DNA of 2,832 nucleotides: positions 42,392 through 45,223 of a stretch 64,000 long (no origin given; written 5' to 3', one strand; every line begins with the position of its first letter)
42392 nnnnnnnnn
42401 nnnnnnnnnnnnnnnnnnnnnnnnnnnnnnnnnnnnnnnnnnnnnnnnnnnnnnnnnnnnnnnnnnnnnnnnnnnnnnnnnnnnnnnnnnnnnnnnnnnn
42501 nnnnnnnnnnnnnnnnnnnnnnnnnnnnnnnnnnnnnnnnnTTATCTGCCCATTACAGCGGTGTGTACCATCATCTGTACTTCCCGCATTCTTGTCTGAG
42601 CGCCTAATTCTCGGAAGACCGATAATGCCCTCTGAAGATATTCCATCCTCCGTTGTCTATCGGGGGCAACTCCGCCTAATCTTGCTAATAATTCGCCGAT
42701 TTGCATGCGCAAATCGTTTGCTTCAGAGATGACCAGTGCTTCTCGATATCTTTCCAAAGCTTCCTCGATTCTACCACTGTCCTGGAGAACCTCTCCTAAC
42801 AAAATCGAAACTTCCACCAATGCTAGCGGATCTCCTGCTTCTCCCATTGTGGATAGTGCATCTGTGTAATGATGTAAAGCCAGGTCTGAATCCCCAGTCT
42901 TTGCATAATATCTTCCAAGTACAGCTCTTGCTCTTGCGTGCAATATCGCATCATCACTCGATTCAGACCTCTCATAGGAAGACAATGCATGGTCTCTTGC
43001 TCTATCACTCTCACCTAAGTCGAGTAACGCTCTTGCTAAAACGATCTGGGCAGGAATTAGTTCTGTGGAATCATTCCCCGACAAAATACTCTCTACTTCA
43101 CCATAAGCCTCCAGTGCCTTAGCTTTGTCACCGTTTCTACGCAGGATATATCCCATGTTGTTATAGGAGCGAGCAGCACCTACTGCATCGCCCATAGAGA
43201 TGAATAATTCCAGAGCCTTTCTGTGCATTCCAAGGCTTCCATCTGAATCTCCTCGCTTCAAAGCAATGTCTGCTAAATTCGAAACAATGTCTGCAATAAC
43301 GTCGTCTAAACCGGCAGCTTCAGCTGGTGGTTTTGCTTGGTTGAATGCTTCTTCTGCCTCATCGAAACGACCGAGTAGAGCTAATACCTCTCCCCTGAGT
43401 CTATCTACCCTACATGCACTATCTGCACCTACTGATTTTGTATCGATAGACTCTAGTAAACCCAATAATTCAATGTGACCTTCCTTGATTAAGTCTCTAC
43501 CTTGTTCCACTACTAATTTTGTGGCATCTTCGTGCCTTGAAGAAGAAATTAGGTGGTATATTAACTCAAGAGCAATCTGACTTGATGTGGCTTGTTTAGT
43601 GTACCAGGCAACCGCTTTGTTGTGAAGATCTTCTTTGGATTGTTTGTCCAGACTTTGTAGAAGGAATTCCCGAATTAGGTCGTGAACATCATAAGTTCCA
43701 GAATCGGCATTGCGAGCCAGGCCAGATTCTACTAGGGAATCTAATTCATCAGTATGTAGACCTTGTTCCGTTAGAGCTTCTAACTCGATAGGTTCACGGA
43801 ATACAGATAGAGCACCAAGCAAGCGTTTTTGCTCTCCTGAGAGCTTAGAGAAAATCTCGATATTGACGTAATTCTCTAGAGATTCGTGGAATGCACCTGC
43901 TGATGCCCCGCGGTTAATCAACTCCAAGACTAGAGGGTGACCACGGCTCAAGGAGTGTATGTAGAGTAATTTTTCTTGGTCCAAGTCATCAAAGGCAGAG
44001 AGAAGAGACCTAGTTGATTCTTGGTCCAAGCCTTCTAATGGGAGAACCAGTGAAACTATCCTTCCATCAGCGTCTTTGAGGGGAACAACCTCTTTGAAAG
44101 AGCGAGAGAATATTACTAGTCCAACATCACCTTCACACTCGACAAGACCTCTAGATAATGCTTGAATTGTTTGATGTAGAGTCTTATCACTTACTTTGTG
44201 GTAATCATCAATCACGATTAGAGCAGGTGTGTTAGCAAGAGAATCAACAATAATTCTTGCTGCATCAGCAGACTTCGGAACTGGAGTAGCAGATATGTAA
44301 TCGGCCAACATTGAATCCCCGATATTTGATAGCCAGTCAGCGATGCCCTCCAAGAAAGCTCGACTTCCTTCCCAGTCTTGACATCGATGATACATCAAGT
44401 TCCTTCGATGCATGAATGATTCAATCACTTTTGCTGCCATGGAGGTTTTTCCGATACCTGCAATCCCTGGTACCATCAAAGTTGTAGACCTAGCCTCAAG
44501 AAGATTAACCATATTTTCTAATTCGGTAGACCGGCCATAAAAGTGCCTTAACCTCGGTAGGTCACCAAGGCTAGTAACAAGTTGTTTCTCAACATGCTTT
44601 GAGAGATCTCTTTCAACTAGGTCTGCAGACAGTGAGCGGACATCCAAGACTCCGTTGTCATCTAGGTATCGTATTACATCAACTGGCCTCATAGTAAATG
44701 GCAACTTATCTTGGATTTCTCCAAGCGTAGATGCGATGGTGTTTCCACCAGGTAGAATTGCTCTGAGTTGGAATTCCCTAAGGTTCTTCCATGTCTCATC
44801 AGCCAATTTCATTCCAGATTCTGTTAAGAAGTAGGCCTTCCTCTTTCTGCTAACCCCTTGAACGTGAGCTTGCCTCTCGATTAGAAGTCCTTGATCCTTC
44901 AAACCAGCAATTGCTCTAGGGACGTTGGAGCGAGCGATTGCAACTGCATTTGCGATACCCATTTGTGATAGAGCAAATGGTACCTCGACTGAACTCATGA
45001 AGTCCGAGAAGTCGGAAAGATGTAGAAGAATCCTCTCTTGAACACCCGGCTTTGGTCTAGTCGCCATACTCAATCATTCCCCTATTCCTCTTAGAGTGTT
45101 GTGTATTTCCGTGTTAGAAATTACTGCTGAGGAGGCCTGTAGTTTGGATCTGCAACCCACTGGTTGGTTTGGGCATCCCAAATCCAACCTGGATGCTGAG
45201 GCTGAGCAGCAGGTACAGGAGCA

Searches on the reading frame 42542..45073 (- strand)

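Call 18: search_protein_families(library=pfam, proteins=[window:42542-45073:-], max_evalue=0.001)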
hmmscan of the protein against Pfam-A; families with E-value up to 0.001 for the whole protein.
window:42542-45073:- (843 aa): 18 families
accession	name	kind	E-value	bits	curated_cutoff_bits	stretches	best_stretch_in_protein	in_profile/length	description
PF13424.12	TPR_12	-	6.2e-26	90.8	30.1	2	594-663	3-74/77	Tetratricopeptide repeat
PF07719.23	TPR_2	-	5.4e-18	64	27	0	634-660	1-27/34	Tetratricopeptide repeat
PF00515.34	TPR_1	-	1.1e-15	57.2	27.8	0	634-659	1-26/34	Tetratricopeptide repeat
PF07721.20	TPR_4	-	5.4e-14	51.8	27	0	675-696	3-24/26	Tetratricopeptide repeat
PF13181.12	TPR_8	-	7.8e-12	44.8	25.7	0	634-660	1-27/34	Tetratricopeptide repeat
PF13432.12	TPR_16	-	3.9e-11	43.6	32.7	0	600-657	3-54/65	Tetratricopeptide repeat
PF13428.12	TPR_14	-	3.9e-09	36.7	23.5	0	675-716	3-43/44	Tetratricopeptide repeat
PF17874.7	TPR_MalT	-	2.7e-08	33.9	45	0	706-790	33-117/336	MalT-like TPR region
PF13374.12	TPR_10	-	1.1e-06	28.9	27.5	0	634-660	2-28/42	Tetratricopeptide repeat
PF13191.12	AAA_16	-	1.3e-06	29.5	32.6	1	178-309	2-158/167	AAA ATPase domain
PF13176.12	TPR_7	-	2.8e-06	27.4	27.9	0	758-784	4-30/36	Tetratricopeptide repeat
PF13431.12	TPR_17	-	4.3e-06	27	24.4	0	634-655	13-34/34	Tetratricopeptide repeat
PF13401.12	AAA_22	-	8.4e-06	26.6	27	1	198-320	7-119/130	AAA domain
PF14938.12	SNAP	-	1.6e-05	24.9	25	0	570-683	51-163/282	Soluble NSF attachment protein, SNAP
PF13414.12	TPR_11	-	0.00014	21.9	26.8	0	760-786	1-27/42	TPR repeat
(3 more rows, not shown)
